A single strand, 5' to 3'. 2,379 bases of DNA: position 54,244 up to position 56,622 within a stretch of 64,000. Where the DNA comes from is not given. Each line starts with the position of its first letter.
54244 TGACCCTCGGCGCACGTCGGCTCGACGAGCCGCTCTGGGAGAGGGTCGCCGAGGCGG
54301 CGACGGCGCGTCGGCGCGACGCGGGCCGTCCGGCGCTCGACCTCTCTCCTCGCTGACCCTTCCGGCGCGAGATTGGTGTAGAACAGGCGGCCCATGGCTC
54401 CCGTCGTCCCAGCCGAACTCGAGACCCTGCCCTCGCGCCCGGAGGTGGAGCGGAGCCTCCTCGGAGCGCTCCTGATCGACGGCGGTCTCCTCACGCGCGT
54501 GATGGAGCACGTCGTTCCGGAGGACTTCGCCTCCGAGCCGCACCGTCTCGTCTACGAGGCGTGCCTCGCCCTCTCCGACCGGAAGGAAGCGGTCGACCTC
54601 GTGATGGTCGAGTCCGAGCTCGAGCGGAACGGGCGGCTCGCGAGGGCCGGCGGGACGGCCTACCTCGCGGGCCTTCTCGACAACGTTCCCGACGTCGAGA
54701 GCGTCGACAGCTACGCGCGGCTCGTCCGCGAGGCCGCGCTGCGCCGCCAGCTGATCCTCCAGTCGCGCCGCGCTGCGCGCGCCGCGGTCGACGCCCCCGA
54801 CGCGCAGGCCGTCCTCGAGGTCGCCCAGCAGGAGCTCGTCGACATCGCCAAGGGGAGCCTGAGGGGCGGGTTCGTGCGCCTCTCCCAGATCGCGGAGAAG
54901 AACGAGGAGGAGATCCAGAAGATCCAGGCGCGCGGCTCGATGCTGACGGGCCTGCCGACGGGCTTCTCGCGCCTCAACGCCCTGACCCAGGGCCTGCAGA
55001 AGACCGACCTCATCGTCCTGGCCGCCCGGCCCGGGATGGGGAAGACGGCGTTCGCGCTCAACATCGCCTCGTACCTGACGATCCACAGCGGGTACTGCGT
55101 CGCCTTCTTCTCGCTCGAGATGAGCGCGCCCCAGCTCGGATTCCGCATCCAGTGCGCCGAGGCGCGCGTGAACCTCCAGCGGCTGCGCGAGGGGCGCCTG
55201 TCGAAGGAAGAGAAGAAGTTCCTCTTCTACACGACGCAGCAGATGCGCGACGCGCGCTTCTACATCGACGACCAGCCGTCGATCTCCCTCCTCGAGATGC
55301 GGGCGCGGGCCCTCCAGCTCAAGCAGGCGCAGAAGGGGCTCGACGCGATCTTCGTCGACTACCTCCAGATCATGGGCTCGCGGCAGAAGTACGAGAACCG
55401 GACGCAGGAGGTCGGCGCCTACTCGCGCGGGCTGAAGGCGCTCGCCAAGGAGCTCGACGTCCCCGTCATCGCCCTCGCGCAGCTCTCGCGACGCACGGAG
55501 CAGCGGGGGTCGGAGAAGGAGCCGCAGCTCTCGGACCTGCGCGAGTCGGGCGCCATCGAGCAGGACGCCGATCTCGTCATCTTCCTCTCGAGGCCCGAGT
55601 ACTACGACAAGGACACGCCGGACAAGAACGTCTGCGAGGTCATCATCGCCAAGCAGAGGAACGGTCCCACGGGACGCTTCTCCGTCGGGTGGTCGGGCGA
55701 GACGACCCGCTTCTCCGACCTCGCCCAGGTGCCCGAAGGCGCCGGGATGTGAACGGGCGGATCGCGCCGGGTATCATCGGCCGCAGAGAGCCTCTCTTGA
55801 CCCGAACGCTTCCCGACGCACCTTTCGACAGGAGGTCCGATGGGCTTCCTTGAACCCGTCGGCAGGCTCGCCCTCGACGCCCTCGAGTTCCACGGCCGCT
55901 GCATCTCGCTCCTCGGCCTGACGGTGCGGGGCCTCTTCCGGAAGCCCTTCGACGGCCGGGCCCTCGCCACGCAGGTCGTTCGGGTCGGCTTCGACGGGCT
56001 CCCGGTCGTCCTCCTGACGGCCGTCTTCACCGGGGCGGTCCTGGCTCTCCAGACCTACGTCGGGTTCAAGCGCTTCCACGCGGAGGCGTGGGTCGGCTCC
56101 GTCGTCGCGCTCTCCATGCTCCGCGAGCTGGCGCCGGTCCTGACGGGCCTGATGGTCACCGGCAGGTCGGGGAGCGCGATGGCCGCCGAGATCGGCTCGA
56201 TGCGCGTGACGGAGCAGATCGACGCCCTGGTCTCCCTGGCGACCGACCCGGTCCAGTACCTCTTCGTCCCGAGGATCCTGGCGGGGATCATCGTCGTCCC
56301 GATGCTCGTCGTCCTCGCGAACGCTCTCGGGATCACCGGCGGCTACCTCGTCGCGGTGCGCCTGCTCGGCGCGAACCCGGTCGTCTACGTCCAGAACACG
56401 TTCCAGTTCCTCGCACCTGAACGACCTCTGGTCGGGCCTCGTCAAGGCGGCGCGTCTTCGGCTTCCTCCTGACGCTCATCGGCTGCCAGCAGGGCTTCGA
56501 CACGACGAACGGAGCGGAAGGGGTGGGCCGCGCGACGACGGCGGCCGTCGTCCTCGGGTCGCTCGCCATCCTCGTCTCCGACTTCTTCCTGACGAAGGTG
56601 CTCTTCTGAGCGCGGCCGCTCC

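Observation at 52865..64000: Abrupt change at about 52.87 kb: 5'-truncated pyruvate kinase, codon-usage shift and a string of single-base frame disruptions. Likely low-coverage or chimeric assembly rather than biology.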

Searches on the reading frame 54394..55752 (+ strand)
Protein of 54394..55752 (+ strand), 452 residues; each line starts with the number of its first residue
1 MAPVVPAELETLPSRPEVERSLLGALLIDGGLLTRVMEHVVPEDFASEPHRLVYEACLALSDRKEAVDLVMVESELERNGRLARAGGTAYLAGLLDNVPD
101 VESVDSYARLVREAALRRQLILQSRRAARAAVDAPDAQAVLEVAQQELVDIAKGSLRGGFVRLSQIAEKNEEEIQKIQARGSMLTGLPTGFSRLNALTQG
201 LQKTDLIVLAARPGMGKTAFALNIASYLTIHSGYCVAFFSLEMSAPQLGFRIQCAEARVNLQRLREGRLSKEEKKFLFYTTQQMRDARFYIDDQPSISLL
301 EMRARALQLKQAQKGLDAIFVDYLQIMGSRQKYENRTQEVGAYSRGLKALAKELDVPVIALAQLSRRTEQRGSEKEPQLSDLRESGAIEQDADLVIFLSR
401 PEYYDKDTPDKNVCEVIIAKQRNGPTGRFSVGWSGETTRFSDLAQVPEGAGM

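Call 6: find_encoding_contigs(protein=window:54394-55752:+, flank=10000, max_places=10)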
Protein window:54394-55752:+ (452 aa): no gene with exactly this product is on record in the collection.

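Call 8: find_homologous_proteins(query=window:54394-55752:+, max_evalue=1e-30)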
Query window:54394-55752:+ (452 aa): 8000 proteins with E <= 1e-30 among 8000 candidates; the best 120 are listed.
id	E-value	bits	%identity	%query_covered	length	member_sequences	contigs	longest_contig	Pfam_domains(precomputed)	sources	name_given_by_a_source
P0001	1.5e-284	961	99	100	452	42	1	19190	PF03796.22,PF00772.27,PF13481.13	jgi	jgi:replicative DNA helicase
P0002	1.4e-281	951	98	100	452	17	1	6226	PF03796.22,PF00772.27,PF13481.13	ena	-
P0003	3.8e-275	930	94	100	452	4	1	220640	PF03796.22,PF00772.27,PF13481.13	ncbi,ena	-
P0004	1.5e-273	925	96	100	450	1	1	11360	PF03796.22,PF00772.27,PF13481.13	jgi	jgi:replicative DNA helicase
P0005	6.6e-272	919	93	100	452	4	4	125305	PF03796.22,PF00772.27,PF13481.13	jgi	jgi:replicative DNA helicase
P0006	1.8e-271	918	93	100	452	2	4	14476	PF03796.22,PF00772.27,PF13481.13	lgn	-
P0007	1.2e-270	915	92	100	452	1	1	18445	PF03796.22,PF00772.27,PF13481.13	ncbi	-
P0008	1.2e-267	905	92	100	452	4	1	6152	PF03796.22,PF00772.27,PF13481.13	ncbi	-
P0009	2.2e-267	904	92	100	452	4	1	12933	PF03796.22,PF00772.27,PF13481.13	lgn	-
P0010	3.4e-267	904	92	100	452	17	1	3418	PF03796.22,PF00772.27,PF13481.13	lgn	-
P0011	3.6e-267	904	92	100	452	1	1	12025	PF03796.22,PF00772.27,PF13481.13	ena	-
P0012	1.1e-265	899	91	100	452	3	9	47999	PF03796.22,PF00772.27,PF13481.13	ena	-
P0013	1.1e-264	896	90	100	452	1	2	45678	PF03796.22,PF00772.27,PF13481.13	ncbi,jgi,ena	-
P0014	1.7e-264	895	91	100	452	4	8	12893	PF03796.22,PF00772.27,PF13481.13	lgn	-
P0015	1.3e-226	770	78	100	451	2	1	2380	PF03796.22,PF00772.27,PF13481.13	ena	-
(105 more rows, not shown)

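Call 9: find_encoding_contigs(protein=P0001, flank=10000, max_places=4)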
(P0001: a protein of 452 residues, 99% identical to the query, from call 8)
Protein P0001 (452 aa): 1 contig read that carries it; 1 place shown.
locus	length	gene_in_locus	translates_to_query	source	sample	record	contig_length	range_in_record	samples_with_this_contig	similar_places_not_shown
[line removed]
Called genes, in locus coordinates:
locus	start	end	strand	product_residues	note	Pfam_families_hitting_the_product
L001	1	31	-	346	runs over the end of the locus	PF02775:TPP_enzyme_C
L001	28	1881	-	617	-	PF01558:POR, PF01855:POR_N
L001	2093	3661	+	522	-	PF00437:T2SSE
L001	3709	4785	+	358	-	PF05681:Fumerase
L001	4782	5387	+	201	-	PF05683:Fumerase_C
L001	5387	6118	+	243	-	PF01497:Peripla_BP_2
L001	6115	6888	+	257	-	-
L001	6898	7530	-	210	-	PF01227:GTP_cyclohydroI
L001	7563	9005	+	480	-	PF00224:PK, PF02887:PK_C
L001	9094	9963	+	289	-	PF02811:PHP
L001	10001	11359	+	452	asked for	PF00772:DnaB, PF13481:AAA_25, PF03796:DnaB_C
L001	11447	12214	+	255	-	PF02405:MlaE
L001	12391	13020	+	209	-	PF00005:ABC_tran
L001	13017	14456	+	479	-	PF02470:MlaD, PF28544:Helical_needle (faint), PF27164:Aq_493_lipo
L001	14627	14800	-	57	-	?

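Call 10: find_encoding_contigs(protein=P0003, flank=10000, max_places=4)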
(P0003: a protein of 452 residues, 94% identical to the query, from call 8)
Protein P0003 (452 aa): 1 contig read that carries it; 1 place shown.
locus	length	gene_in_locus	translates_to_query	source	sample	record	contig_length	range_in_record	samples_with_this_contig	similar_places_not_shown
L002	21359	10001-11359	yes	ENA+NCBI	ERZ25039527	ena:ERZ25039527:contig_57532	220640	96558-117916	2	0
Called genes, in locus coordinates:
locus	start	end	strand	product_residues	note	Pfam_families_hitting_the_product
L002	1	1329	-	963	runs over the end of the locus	PF01558:POR, PF01855:POR_N, PF02775:TPP_enzyme_C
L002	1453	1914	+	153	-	-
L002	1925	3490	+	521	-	PF00437:T2SSE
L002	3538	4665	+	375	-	PF05681:Fumerase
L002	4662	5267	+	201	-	PF05683:Fumerase_C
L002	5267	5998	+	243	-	PF01497:Peripla_BP_2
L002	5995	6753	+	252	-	-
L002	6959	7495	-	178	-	PF01227:GTP_cyclohydroI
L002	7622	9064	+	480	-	PF00224:PK, PF02887:PK_C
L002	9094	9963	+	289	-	PF02811:PHP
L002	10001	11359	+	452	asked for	PF00772:DnaB, PF13481:AAA_25, PF03796:DnaB_C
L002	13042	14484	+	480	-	PF02470:MlaD, PF28544:Helical_needle (faint), PF27164:Aq_493_lipo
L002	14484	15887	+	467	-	PF18073:Zn_ribbon_LapB, PF13481:AAA_25, PF03796:DnaB_C (weak), PF06745:ATPase, PF13191:AAA_16, PF23442:DUF7125, PF25199:nSTAND_NTPase5 (weak), PF13401:AAA_22 (faint)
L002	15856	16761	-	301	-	PF01259:SAICAR_synt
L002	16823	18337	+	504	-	PF02789:Peptidase_M17_N (weak), PF00883:Peptidase_M17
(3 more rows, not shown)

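Call 26: list_cluster_members(proteins=[window:54394-55752:+, window:58860-60260:+, window:47874-49547:-, window:50786-51523:+, window:56788-57417:+])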
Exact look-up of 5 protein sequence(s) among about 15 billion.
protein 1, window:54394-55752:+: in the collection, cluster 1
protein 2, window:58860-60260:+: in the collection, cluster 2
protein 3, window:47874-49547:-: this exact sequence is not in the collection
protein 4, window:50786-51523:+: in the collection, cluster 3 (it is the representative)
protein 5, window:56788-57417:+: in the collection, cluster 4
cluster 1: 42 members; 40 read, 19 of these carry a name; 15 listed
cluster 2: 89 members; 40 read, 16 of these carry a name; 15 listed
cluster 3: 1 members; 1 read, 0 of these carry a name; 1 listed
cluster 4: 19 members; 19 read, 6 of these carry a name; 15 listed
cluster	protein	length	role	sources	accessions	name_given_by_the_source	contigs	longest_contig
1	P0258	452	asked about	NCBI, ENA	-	-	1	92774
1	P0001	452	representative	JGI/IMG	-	replicative DNA helicase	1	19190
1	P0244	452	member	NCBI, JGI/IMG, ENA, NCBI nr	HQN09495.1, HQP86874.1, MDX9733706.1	MAG TPA: replicative DNA helicase [Thermoanaerobaculia bacterium] | replicative DNA helicase | replicative DNA helicase [Thermoanaerobaculia bacterium]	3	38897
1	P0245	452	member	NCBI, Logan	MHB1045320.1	MAG: replicative DNA helicase [Thermoanaerobaculia bacterium]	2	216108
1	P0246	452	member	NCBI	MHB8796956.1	MAG: replicative DNA helicase [Thermoanaerobaculia bacterium]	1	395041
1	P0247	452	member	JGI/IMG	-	replicative DNA helicase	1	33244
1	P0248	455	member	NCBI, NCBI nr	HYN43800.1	MAG TPA: replicative DNA helicase [Thermoanaerobaculia bacterium] | replicative DNA helicase [Thermoanaerobaculia bacterium]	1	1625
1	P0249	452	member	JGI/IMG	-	replicative DNA helicase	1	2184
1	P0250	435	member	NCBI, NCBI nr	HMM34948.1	MAG TPA: replicative DNA helicase, partial [Thermoanaerobaculia bacterium] | replicative DNA helicase [Thermoanaerobaculia bacterium]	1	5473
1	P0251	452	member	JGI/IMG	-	replicative DNA helicase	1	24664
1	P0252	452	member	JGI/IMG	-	replicative DNA helicase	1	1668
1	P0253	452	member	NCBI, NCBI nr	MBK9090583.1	MAG: replicative DNA helicase [Holophagales bacterium] | replicative DNA helicase [Holophagales bacterium]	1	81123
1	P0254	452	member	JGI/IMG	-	replicative DNA helicase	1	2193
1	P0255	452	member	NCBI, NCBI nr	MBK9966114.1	MAG: replicative DNA helicase [Holophagales bacterium] | replicative DNA helicase [Holophagales bacterium]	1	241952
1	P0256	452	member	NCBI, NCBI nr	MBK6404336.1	MAG: replicative DNA helicase [Holophagales bacterium] | replicative DNA helicase [Holophagales bacterium]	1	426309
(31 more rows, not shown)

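Call 63: find_encoding_contigs(protein=P0005, flank=10000, max_places=2)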
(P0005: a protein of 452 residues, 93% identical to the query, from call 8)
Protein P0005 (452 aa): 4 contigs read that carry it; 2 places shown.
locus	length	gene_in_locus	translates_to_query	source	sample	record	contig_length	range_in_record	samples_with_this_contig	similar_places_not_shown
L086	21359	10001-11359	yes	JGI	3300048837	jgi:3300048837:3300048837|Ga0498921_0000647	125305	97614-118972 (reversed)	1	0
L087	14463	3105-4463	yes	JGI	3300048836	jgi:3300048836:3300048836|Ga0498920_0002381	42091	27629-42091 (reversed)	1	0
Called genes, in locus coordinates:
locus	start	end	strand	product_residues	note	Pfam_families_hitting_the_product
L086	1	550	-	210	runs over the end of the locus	-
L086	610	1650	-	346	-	PF02775:TPP_enzyme_C, PF12367:PFO_beta_C (faint)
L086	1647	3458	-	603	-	PF01558:POR, PF01855:POR_N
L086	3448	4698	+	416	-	PF05681:Fumerase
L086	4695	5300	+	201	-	PF05683:Fumerase_C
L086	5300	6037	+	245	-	PF01497:Peripla_BP_2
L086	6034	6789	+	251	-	-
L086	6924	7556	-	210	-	PF01227:GTP_cyclohydroI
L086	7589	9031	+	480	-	PF00224:PK, PF02887:PK_C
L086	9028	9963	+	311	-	PF02811:PHP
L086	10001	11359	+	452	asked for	PF00772:DnaB, PF13481:AAA_25, PF03796:DnaB_C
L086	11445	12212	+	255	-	PF02405:MlaE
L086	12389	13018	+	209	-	PF00005:ABC_tran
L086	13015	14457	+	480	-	PF02470:MlaD, PF28544:Helical_needle (weak), PF27164:Aq_493_lipo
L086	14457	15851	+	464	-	PF18073:Zn_ribbon_LapB, PF13481:AAA_25, PF03796:DnaB_C (weak), PF06745:ATPase, PF23442:DUF7125, PF13191:AAA_16, PF25199:nSTAND_NTPase5 (weak), PF13401:AAA_22 (weak)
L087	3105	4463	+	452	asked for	PF00772:DnaB, PF13481:AAA_25, PF03796:DnaB_C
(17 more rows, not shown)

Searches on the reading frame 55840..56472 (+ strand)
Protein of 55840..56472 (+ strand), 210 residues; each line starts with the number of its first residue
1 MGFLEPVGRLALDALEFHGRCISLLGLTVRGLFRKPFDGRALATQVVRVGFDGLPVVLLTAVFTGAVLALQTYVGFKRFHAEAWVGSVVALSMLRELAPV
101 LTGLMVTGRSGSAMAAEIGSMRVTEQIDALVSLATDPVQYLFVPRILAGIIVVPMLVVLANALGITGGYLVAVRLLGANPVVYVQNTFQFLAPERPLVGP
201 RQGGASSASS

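Call 46: list_cluster_members(proteins=[window:55840-56472:+, window:57414-57824:+, window:53018-54109:+, window:52885-53967:+, window:61854-62714:+, window:59702-60622:-, window:61111-61857:+, window:3185-4009:-, window:57887-58270:+, window:53964-54356:+])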
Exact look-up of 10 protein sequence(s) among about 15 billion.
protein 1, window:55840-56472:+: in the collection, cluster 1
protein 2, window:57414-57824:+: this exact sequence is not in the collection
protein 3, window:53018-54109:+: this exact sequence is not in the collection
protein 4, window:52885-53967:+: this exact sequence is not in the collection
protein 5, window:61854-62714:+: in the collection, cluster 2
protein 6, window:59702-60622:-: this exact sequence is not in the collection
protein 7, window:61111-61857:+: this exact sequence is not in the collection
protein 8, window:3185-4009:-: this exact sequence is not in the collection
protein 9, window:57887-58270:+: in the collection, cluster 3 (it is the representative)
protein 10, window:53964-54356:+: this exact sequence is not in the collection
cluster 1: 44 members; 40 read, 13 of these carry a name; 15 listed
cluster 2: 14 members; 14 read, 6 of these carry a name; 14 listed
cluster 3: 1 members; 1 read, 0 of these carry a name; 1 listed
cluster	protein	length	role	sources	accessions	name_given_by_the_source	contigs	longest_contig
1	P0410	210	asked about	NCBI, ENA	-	-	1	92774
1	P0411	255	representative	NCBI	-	-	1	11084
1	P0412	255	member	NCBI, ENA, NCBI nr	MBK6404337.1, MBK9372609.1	MAG: ABC transporter permease [Holophagales bacterium] | ABC transporter permease [Holophagales bacterium]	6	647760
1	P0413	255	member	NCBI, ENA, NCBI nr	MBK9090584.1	MAG: ABC transporter permease [Holophagales bacterium] | ABC transporter permease [Holophagales bacterium]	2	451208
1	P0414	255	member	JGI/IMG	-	phospholipid/cholesterol/gamma-HCH transport system permease protein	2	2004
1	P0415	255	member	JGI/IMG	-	phospholipid/cholesterol/gamma-HCH transport system permease protein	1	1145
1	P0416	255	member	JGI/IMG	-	phospholipid/cholesterol/gamma-HCH transport system permease protein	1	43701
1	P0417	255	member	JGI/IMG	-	phospholipid/cholesterol/gamma-HCH transport system permease protein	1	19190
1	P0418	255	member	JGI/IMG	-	phospholipid/cholesterol/gamma-HCH transport system permease protein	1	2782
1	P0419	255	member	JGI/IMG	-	phospholipid/cholesterol/gamma-HCH transport system permease protein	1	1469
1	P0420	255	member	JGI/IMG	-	phospholipid/cholesterol/gamma-HCH transport system permease protein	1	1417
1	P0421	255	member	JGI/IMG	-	phospholipid/cholesterol/gamma-HCH transport system permease protein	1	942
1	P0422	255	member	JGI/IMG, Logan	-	phospholipid/cholesterol/gamma-HCH transport system permease protein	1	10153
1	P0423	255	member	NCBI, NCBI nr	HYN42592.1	MAG TPA: ABC transporter permease [Thermoanaerobaculia bacterium] | ABC transporter permease [Thermoanaerobaculia bacterium]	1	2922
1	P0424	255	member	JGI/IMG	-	phospholipid/cholesterol/gamma-HCH transport system permease protein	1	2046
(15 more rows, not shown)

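Call 48: find_encoding_contigs(protein=P0411, flank=10000, max_places=4)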
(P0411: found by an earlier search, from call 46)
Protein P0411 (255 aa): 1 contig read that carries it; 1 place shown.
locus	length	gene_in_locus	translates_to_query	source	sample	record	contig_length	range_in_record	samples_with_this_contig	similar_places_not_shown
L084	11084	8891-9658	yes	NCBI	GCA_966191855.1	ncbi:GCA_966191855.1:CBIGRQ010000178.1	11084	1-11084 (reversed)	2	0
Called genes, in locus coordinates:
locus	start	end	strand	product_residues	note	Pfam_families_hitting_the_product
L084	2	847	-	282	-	?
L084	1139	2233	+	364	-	PF05681:Fumerase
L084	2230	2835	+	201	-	PF05683:Fumerase_C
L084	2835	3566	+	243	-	PF01497:Peripla_BP_2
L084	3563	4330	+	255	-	-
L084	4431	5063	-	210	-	PF01227:GTP_cyclohydroI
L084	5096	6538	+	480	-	PF00224:PK, PF02887:PK_C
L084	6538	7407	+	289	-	PF02811:PHP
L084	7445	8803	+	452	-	PF00772:DnaB, PF13481:AAA_25, PF03796:DnaB_C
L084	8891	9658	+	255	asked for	PF02405:MlaE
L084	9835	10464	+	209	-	PF00005:ABC_tran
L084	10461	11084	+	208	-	?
